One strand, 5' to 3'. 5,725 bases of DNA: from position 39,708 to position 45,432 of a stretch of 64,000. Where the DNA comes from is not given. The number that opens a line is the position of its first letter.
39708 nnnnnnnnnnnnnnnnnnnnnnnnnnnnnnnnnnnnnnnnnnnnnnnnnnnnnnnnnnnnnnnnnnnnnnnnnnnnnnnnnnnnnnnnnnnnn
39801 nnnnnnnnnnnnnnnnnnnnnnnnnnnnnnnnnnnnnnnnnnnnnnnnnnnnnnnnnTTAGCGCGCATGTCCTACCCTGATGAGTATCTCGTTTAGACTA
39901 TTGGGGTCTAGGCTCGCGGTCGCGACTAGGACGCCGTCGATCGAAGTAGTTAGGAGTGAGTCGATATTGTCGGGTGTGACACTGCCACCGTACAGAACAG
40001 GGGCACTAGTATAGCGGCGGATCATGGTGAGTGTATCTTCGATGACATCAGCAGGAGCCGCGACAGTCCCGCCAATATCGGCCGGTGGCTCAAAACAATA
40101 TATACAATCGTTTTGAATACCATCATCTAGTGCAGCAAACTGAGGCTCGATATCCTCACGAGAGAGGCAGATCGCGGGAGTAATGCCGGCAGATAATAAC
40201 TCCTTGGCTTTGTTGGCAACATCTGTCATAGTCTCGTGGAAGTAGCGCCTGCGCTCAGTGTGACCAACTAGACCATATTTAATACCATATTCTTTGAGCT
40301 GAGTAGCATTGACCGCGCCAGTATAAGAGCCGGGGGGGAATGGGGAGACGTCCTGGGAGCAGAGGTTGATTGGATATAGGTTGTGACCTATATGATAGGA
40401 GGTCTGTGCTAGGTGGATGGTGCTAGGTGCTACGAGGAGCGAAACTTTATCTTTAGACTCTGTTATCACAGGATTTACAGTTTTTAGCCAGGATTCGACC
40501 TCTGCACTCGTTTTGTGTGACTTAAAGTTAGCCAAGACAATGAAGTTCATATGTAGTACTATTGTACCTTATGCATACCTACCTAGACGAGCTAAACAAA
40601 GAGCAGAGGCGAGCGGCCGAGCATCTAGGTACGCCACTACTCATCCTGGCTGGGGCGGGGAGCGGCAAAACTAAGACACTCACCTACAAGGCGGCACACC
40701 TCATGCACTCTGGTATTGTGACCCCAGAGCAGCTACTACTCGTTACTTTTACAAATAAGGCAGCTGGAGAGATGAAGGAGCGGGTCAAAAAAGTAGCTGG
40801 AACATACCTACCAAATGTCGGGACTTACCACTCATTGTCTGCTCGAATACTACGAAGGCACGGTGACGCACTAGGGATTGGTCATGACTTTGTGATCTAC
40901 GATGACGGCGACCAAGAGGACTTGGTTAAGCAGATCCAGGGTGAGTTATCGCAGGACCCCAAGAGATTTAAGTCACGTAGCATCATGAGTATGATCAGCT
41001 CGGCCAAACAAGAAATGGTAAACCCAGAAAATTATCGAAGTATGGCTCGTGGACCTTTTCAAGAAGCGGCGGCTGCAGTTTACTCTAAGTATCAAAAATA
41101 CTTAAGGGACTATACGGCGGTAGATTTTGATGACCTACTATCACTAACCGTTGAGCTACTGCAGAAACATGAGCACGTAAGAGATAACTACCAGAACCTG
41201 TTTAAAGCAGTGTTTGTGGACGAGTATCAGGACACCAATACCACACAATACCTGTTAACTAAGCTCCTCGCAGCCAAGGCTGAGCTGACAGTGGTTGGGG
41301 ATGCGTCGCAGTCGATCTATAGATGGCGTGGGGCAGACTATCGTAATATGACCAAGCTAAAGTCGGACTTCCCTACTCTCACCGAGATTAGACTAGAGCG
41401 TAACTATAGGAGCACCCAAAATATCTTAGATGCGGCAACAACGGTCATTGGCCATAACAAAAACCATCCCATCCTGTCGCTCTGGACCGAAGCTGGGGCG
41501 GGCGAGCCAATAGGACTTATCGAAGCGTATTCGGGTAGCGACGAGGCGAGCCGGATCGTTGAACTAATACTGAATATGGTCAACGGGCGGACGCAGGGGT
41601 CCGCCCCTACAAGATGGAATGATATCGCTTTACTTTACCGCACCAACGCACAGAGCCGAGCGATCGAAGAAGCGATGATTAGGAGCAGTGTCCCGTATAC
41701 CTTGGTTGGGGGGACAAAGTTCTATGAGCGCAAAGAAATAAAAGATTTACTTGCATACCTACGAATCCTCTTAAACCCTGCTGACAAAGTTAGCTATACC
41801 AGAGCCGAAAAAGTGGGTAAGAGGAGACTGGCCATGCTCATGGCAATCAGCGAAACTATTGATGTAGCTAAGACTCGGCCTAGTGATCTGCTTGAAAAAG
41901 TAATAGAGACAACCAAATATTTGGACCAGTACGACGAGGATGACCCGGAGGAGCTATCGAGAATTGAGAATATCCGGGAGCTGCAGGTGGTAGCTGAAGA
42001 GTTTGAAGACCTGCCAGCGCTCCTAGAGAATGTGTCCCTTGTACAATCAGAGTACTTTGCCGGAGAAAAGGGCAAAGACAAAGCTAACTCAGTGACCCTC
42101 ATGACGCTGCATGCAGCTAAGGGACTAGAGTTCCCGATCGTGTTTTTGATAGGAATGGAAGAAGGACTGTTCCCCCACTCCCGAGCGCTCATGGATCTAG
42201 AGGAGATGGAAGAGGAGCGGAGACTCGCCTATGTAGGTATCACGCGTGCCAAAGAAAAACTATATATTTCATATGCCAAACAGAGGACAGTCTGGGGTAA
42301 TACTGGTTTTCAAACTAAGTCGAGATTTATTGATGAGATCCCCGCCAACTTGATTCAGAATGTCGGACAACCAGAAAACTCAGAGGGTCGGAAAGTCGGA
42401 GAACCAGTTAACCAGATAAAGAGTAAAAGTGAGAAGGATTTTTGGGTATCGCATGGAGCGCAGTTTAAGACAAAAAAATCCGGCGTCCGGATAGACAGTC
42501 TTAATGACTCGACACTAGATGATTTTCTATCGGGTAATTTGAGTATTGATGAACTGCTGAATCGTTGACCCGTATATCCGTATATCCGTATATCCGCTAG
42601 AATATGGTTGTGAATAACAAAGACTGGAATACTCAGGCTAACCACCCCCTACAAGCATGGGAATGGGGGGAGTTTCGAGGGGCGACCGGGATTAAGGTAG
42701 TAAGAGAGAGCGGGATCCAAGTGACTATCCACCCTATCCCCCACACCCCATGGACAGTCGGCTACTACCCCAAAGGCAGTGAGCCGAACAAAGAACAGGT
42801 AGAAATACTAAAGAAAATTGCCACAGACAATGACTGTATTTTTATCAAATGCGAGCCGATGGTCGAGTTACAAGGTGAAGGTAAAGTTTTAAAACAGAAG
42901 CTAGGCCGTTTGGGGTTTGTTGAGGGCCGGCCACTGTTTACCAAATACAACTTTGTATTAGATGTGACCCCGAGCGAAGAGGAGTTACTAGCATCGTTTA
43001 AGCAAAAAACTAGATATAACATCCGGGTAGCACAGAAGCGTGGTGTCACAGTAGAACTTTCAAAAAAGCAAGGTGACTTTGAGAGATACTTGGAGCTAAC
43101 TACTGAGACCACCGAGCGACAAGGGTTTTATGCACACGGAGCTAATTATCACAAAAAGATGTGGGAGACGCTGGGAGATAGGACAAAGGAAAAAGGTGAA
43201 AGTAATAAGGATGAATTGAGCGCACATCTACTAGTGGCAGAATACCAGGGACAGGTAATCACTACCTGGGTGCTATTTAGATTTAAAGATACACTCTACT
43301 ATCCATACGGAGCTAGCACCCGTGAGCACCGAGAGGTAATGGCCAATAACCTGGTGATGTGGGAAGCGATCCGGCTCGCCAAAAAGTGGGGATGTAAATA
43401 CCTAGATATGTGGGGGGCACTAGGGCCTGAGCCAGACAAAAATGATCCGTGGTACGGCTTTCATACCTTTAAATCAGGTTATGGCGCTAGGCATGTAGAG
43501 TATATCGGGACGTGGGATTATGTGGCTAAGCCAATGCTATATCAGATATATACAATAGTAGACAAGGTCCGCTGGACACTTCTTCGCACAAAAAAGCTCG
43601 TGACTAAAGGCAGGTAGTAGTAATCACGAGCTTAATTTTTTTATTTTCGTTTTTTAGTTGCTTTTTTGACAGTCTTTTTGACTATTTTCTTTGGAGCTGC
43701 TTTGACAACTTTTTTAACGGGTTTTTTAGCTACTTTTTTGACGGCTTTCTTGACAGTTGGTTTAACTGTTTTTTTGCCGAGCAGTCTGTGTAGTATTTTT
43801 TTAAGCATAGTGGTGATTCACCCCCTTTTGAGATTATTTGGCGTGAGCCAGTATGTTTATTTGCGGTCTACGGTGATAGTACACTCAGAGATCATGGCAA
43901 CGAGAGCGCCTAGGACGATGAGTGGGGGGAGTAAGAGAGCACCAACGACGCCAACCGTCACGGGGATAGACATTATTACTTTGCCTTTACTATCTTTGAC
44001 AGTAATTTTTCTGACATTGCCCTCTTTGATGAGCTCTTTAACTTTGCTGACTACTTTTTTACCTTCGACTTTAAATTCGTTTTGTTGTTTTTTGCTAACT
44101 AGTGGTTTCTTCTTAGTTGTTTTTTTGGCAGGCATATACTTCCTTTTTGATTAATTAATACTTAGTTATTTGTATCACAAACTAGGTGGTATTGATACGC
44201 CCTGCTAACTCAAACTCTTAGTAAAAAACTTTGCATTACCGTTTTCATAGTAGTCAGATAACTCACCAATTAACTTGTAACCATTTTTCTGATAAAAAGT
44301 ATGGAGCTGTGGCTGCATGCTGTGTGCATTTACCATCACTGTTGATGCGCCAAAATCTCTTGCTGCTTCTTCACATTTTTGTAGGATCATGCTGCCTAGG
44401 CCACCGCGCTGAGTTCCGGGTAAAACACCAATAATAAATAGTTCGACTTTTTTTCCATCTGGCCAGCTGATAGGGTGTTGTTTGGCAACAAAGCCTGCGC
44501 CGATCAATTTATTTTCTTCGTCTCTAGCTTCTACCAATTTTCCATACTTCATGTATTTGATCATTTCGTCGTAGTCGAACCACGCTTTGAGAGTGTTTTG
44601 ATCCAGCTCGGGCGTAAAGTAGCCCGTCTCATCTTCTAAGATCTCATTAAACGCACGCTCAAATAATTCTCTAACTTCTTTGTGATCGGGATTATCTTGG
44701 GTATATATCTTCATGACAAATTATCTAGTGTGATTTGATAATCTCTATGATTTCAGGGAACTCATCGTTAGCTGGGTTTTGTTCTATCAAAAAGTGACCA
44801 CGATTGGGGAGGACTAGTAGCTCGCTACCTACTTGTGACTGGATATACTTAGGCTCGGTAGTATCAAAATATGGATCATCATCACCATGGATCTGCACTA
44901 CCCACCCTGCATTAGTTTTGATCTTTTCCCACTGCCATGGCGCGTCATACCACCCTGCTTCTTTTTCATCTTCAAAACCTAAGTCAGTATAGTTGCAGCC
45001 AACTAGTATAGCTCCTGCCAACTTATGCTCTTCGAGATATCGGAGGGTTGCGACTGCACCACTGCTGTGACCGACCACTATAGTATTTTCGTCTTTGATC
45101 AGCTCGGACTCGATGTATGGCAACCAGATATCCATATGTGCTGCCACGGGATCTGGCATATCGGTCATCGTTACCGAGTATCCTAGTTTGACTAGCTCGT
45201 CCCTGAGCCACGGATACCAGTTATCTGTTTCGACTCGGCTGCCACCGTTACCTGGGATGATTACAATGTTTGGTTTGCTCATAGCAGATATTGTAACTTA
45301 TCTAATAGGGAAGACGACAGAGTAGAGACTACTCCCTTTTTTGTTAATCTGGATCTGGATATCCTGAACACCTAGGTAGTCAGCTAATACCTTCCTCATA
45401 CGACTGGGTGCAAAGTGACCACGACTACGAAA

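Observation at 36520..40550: tpiA transcribed with an LCP ligase and a double GT-C (PMT/GT39-like) glycosyltransferase, divergent from the STP-rich surface-protein operon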

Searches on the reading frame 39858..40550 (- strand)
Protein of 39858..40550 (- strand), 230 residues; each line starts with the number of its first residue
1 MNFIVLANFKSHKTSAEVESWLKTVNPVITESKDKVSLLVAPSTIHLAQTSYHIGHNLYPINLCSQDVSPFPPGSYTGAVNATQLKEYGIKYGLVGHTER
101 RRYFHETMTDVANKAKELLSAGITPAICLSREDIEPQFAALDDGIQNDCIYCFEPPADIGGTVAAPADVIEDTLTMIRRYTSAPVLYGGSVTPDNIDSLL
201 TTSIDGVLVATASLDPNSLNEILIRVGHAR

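Call 3: search_protein_families(library=pfam, proteins=[window:39858-40550:-], max_evalue=0.01)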
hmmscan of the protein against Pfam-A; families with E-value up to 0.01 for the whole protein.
window:39858-40550:- (230 aa): 1 family
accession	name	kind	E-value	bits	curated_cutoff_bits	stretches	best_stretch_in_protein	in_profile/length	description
PF00121.24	TIM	-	5.3e-45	154.3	20.1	1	4-223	2-242/245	Triosephosphate isomerase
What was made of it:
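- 39858..40550 (-): tpiA, triosephosphate isomerase (230 aa), first gene of the overlapping trio. Pfam TIM 5.3e-45 (call 3).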

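Call 4: search_protein_families(library=ncbifam, proteins=[window:39858-40550:-], max_evalue=0.01)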
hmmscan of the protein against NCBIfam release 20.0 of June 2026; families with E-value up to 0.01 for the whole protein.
window:39858-40550:- (230 aa): 9 families
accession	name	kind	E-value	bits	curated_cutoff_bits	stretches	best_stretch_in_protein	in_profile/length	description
NF011163.0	PRK14565.1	equivalog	4.5e-34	118.2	298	1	1-226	1-234/240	triosephosphate isomerase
NF000728.0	PRK00042.3-2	equivalog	5e-31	108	255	1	4-223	2-226/231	triose-phosphate isomerase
NF010569.0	PRK13962.1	equivalog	6e-31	107.3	883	1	3-223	399-641/645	bifunctional phosphoglycerate kinase/triosephosphate isomerase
TIGR00419.1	tim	equivalog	3.7e-25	89.1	130.6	1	4-216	1-227/228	triose-phosphate isomerase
NF000722.0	PRK00042.2-1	equivalog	2.4e-23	82.7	293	1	3-226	4-248/256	triose-phosphate isomerase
NF003302.0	PRK04302.1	subfamily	3.3e-17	63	132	1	3-222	4-214/223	triose-phosphate isomerase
NF012036.0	PRK15492.1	equivalog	6.5e-16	58.5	509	1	7-130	9-136/261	triosephosphate isomerase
NF011497.0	PRK14905.1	equivalog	1.3e-14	54.3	485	2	7-130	10-137/357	triosephosphate isomerase/PTS system glucose/sucrose-specific transporter subunit IIB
NF000729.0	PRK00042.3-3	equivalog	6.2e-12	45.8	309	1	1-222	1-230/234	triose-phosphate isomerase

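Call 71: search_solved_structures(query=window:39858-40550:-, max_evalue=1e-10, show_alignments=1)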
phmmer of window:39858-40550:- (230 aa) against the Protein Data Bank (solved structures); distinct sequences matched with E-value up to 1e-10: 128 (the best 60 are shown).
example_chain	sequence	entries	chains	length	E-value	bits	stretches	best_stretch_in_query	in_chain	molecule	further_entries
7r9b_A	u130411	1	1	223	1.2e-27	100.3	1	5-223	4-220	Triosephosphate isomerase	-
1yya_A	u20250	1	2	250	1e-24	90.7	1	4-222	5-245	triosephosphate isomerase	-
6bve_A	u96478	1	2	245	3.5e-24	88.9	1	3-222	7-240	Triosephosphate isomerase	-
7rgc_A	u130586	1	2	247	1.3e-22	83.8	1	1-223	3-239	Triosephosphate isomerase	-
7rmn_A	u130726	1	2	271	1.8e-22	83.4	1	4-223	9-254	Triosephosphate isomerase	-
3krs_A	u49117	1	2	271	2.8e-21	79.4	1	3-217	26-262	Triosephosphate isomerase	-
3m9y_A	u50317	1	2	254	9.7e-21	77.7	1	4-143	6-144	Triosephosphate isomerase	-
3uwu_A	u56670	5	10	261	1.1e-20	77.5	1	4-143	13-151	Triosephosphate isomerase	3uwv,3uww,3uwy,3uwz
4y90_A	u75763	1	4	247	1.3e-20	77.2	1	4-215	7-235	Triosephosphate isomerase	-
4ywi_A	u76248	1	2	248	1.6e-20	77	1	3-217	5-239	Triosephosphate isomerase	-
2vfd_A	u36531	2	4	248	1.9e-20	76.7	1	3-217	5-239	TRIOSEPHOSPHATE ISOMERASE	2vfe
1b9b_A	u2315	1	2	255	2.2e-20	76.5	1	3-218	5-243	PROTEIN (TRIOSEPHOSPHATE ISOMERASE)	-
4z0s_A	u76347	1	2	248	2.6e-20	76.3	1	3-217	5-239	Triosephosphate isomerase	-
1vga_A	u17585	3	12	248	4.2e-20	75.6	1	3-217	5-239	Triosephosphate isomerase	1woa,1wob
2vfh_A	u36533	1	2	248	4.9e-20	75.4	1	3-217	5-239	TRIOSEPHOSPHATE ISOMERASE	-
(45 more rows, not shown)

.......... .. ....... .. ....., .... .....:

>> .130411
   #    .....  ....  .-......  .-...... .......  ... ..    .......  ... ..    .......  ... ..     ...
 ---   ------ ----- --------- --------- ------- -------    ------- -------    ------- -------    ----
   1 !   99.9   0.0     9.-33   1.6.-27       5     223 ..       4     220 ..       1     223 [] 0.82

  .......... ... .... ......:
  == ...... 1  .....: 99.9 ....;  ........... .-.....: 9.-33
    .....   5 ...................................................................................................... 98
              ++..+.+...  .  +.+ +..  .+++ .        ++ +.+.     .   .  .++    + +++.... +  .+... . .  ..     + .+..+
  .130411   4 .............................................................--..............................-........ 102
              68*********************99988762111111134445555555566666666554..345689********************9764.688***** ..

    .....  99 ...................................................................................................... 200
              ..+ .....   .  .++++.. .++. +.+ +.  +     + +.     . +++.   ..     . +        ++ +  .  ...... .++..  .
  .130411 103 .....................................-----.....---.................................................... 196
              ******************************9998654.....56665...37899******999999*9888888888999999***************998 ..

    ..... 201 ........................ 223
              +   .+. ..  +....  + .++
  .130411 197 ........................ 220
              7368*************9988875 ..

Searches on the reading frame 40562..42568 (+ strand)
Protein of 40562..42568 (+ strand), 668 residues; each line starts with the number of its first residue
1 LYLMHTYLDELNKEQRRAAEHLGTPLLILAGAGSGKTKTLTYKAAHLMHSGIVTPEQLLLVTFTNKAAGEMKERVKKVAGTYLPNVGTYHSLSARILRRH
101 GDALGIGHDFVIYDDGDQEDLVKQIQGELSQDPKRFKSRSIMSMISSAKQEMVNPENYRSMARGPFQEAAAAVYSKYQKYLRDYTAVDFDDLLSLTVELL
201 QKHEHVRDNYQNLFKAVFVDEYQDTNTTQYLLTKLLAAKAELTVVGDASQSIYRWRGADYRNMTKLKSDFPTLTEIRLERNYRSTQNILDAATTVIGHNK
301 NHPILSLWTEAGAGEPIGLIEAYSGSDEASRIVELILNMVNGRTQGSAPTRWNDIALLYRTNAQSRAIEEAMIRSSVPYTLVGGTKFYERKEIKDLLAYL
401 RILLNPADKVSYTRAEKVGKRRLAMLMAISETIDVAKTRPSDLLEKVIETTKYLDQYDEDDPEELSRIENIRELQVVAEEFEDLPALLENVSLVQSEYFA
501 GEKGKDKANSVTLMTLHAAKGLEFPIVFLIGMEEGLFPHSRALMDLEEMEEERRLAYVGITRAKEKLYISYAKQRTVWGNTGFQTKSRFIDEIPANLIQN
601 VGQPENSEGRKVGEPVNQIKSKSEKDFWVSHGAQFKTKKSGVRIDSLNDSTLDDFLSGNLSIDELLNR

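Call 3: search_protein_families(library=pfam, proteins=[window:40562-42568:+], max_evalue=0.01)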
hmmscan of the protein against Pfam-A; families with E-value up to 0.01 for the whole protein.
window:40562-42568:+ (668 aa): 6 families
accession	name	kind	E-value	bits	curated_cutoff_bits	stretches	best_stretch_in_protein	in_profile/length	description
PF00580.27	UvrD-helicase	-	1.7e-83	280.8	23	1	11-271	1-271/271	UvrD/REP helicase N-terminal domain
PF13361.12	UvrD_C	-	1.1e-69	235.9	25.6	2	276-458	1-177/350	UvrD-like helicase C-terminal domain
PF13245.12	AAA_19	-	1.4e-21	77.5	25.1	1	23-254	11-132/134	AAA domain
PF13538.12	UvrD_C_2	-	8.4e-11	42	27.4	1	511-569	2-51/52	UvrD-like helicase C-terminal domain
PF13604.12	AAA_30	-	3.2e-09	37.2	27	1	10-79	1-70/191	AAA domain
PF01443.25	Viral_helicase1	-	6.6e-06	26.5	21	0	510-569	176-226/228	Viral superfamily 1 RNA helicase core domain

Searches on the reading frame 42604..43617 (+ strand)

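Call 3: search_protein_families(library=pfam, proteins=[window:42604-43617:+], max_evalue=0.01)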
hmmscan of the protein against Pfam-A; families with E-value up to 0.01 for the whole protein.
window:42604-43617:+ (337 aa): 2 families
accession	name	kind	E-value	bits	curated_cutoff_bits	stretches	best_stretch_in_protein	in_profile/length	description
PF02388.22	FemAB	-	4e-31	108.7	24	2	210-321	298-406/406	FemAB family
PF13480.13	Acetyltransf_6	-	2e-13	51.1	22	1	131-271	2-136/143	Acetyltransferase (GNAT) domain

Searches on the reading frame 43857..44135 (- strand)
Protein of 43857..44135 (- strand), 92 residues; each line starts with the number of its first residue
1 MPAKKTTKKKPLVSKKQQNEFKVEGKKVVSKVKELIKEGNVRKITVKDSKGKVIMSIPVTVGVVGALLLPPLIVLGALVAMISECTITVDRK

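Call 29: search_protein_families(library=pfam, proteins=[window:43857-44135:-], max_evalue=0.001)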
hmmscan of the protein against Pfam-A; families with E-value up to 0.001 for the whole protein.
window:43857-44135:- (92 aa): 1 family
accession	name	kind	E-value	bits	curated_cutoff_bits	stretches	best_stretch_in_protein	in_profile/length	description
PF14242.11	DUF4342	-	6.1e-26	90.7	25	1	15-91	2-81/81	Domain of unknown function (DUF4342)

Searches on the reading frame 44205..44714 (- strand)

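Call 19: search_protein_families(library=pfam, proteins=[window:44205-44714:-], max_evalue=0.001)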
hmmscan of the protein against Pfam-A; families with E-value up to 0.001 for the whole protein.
window:44205-44714:- (169 aa): 3 families
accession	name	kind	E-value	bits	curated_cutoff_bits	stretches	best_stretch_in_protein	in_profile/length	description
PF00583.31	Acetyltransf_1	-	1e-10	42.3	20.7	1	24-146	3-116/116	Acetyltransferase (GNAT) family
PF13508.13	Acetyltransf_7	-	3.7e-08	34.1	27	1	66-147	11-83/84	Acetyltransferase (GNAT) domain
PF13673.13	Acetyltransf_10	-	1.3e-06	28.9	23.6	1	47-151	18-112/128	Acetyltransferase (GNAT) domain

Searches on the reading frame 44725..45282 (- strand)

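Call 19: search_protein_families(library=pfam, proteins=[window:44725-45282:-], max_evalue=0.001)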
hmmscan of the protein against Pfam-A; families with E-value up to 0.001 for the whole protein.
window:44725-45282:- (185 aa): 4 families
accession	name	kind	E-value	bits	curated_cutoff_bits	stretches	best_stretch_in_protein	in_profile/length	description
PF06821.19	Ser_hydrolase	-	1.6e-15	57.9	22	1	6-179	1-167/172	Serine hydrolase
PF00561.26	Abhydrolase_1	-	1.4e-09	38.4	25.8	1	4-121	1-127/245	alpha/beta hydrolase fold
PF12697.13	Abhydrolase_6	-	4.8e-07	31.1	26.3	0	6-103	1-100/217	Alpha/beta hydrolase family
PF12695.13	Abhydrolase_5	-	6.5e-06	26.5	27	1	14-96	7-89/164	Alpha/beta hydrolase family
